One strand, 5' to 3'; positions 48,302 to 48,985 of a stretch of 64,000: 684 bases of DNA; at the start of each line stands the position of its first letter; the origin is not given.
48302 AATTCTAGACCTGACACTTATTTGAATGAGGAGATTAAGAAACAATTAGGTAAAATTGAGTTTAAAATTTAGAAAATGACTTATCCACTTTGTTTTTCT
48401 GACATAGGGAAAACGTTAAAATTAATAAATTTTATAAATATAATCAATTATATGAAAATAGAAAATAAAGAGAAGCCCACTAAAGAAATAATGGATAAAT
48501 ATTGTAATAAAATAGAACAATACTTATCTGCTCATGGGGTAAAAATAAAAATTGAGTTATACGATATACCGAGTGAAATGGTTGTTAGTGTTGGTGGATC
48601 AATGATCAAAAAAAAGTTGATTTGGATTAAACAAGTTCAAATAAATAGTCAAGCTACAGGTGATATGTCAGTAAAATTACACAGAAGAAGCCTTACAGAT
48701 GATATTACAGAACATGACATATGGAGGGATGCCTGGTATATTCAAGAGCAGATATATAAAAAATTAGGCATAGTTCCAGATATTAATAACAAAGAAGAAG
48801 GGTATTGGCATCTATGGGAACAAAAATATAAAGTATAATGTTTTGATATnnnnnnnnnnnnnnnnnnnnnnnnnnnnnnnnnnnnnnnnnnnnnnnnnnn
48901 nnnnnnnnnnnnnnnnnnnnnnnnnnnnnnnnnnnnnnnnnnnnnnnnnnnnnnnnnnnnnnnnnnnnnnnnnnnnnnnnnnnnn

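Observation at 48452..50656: Three-gene TIR operon with a TM / PD-(D/E)xK-like partner: a Thoeris-like defence candidate with a different effector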

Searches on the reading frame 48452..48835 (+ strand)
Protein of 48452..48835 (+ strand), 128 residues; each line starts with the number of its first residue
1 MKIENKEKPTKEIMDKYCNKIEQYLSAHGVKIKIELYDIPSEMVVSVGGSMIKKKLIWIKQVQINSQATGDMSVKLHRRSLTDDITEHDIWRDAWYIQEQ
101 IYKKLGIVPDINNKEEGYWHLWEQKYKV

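Call 6: search_protein_families(library=pfam, proteins=[window:48452-48835:+], max_evalue=1)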
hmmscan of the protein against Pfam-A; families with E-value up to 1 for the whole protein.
window:48452-48835:+ (128 aa): 5 families
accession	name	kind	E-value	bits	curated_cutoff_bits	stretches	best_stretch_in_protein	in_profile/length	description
PF12875.12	DUF3826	-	0.024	15.2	25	1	9-33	150-174/186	Protein of unknown function (DUF3826)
PF10865.14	DUF2703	-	0.052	14.1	23.6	1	9-66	20-74/120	Domain of unknown function (DUF2703)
PF21986.1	AH_C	-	0.053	13.9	27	1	27-93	55-120/123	Allophanate hydrolase C-terminal domain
PF00269.25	SASP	-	0.073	13.5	22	1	36-54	32-50/59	Small, acid-soluble spore proteins, alpha/beta type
PF00462.30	Glutaredoxin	-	0.088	13.5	22.9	1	17-39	11-31/60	Glutaredoxin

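Call 7: search_protein_families(library=padloc, proteins=[window:48452-48835:+], max_evalue=1)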
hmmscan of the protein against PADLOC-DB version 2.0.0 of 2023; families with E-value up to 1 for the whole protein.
window:48452-48835:+ (128 aa): 1 family
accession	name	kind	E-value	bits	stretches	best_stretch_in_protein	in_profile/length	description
PDLC04360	PDC-M04B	-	0.0084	14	1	85-126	23-64/166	-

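Call 8: search_protein_families(library=ncbifam, proteins=[window:48452-48835:+], max_evalue=1)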
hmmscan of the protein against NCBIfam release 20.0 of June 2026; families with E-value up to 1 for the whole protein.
window:48452-48835:+ (128 aa): 2 families
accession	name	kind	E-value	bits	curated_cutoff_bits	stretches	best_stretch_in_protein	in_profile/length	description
NF047998.1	RDAC_fam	subfamily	0.059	13.4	26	1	1-34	33-65/74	RDAC family protein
NF004131.0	PRK05618.2-1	equivalog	0.087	12.3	189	1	27-69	125-166/207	50S ribosomal protein L25/general stress protein Ctc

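Call 24: find_homologous_proteins(query=window:48452-48835:+, max_evalue=0.01)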
Query window:48452-48835:+ (128 aa): 1 proteins with E <= 0.01 among 2 candidates.
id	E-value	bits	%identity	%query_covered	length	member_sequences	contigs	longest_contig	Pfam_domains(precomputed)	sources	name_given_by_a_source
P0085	4.6e-78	277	99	100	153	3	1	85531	-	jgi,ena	-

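Call 32: find_related_loci(query=A1, collection=metagenome_contigs, flank=6000)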
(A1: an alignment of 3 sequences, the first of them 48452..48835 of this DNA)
Query A1 (128 aa) in metagenome_contigs; peptide patterns used: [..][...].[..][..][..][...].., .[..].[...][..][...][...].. (x = any residue, [..] = any of these).
520 stretches matched a pattern; 3 encode a relative of the query (tblastn E <= 1e-3); 3 distinct loci.
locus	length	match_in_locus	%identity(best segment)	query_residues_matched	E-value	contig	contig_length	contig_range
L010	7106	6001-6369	39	1-123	9e-30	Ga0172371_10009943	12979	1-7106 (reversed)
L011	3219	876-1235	40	1-122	1e-26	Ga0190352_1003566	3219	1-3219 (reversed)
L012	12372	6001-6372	37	1-124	2e-21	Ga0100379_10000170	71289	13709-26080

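Call 38: search_protein_families(library=pfam, proteins=[L010:6388-6834:+, L010:5371-5988:+, L011:147-857:+, L011:1282-2025:+], max_evalue=0.01)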
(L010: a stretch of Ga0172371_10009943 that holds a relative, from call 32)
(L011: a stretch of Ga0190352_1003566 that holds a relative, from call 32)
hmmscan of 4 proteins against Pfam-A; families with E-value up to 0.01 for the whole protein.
L010:6388-6834:+ (149 aa): 0 families

L010:5371-5988:+ (206 aa): 6 families
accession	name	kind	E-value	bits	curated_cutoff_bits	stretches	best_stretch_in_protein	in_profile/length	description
PF06821.19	Ser_hydrolase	-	9e-21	75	22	1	6-179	2-165/172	Serine hydrolase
PF00561.26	Abhydrolase_1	-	6.4e-08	33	25.8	1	6-96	4-102/245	alpha/beta hydrolase fold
PF12697.13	Abhydrolase_6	-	0.00043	21.5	26.3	0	6-100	2-98/217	Alpha/beta hydrolase family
PF08538.16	DUF1749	-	0.00063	19.4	24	1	48-95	88-141/299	Protein of unknown function (DUF1749)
PF12146.15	Hydrolase_4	-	0.00077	19.3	27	1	62-114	75-134/239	Serine aminopeptidase, S33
PF10230.15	LIDHydrolase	-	0.0026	18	27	0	60-94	81-116/262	Lipid-droplet associated hydrolase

L011:147-857:+ (237 aa): 1 family
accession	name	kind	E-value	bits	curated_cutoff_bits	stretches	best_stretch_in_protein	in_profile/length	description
PF05066.19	HARE-HTH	-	5e-19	68.9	25.9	1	1-69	1-66/71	HB1, ASXL, restriction endonuclease HTH domain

L011:1282-2025:+ (248 aa): 1 family
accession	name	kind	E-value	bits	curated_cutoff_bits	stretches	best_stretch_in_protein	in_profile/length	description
PF00730.31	HhH-GPD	-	0.0015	19.3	26.2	1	50-200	2-98/108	HhH-GPD superfamily base excision DNA repair protein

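Call 40: search_protein_representatives(protein=window:48452-48835:+)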
Query: 128 residues. Proteins with E-value up to 0.001 (for the whole library): 63; up to 1e-10: 31; up to 1e-30: 0. The best 63 are listed.
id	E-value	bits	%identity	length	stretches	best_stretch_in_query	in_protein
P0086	4.1e-24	101.1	35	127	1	1-123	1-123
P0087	1.7e-23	99.1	38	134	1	2-124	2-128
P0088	3.8e-22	94.8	39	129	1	1-123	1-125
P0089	5.3e-21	91.1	39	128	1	5-124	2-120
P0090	1.2e-20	89.9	40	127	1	1-124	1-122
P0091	4.3e-20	88.1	36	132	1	5-123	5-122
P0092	8.6e-20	87.2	34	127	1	6-124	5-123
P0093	9.1e-20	87.1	40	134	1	1-124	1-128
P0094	1.3e-19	86.5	39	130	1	1-123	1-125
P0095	1.8e-19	86.1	36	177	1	1-124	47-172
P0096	1.8e-19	86.1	37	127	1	1-125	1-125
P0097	3.9e-19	85.0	37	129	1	1-124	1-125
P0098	1.0e-17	80.4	38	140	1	4-123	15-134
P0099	1.5e-17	79.9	35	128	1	2-124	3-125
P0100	4.2e-17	78.5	31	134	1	4-124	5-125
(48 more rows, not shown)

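Call 45: search_solved_structures(query=A4, max_evalue=10)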
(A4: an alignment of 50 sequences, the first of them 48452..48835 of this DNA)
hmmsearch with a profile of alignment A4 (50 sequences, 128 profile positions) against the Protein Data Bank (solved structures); distinct sequences matched with E-value up to 10: 2.
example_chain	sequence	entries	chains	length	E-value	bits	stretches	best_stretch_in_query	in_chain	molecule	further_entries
9cca_G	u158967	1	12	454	0.38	14.3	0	6-27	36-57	Circumsporozoite protein,Pyridoxal 5'-phosphate synthase subunit PDX2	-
9cca_A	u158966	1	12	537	0.59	13.6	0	6-27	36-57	Circumsporozoite protein,Pyridoxal 5'-phosphate synthase subunit Pdx1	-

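Call 51: find_related_loci(query=A6, collection=genome_contigs, flank=5000)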
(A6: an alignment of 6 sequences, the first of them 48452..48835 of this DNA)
Query A6 (128 aa) in genome_contigs; peptide patterns used: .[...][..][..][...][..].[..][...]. (x = any residue, [..] = any of these).
29 stretches matched a pattern; 2 encode a relative of the query (tblastn E <= 1e-3); 2 distinct loci.
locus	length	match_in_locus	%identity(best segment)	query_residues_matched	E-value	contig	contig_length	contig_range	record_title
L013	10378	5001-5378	35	1-124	3e-22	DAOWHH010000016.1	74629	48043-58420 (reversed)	MAG TPA_asm: bacterium isolate CSMAG_2012 CSMAG_2012_k141_150660_length_74629_cov_16.1518, whole genome shotgun sequence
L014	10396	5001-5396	32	1-123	9e-14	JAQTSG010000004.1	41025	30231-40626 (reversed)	MAG: Patescibacteria group bacterium isolate STB_181 NODE_1983_length_41025_cov_3.764316_Sandtown_B, whole genome shotgu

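Call 63: find_related_loci(query=A6, collection=viral_contigs, flank=6000)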
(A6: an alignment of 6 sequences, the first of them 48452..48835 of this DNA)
Query A6 (128 aa) in viral_contigs; peptide patterns used: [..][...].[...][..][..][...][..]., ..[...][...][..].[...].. (x = any residue, [..] = any of these).
368 stretches matched a pattern, but none encodes a relative of the query by tblastn (E <= 1e-3).

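Call 76: search_protein_families(library=pfam, alignment_id=A4, max_evalue=0.01)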
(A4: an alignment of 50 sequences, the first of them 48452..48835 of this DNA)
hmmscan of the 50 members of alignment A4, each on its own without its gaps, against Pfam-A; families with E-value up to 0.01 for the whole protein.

A. member 1, window:48452-48835:+ (128 aa): 0 families

B. families by the number of members that match (of 50 scanned): 3 families
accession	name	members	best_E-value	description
PF25200.1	DUF7833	1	0.0027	Family of unknown function (DUF7833)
PF08684.15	ocr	1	0.0043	DNA mimic ocr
PF10182.14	Flo11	1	0.0086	Flo11 domain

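Call 95: search_dna_similar(query=window:48452-48835:+, collection=phages, mode=protein, max_evalue=0.001, max_rows=10)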
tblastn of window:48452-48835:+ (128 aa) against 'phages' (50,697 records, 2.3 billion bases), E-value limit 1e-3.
No match.
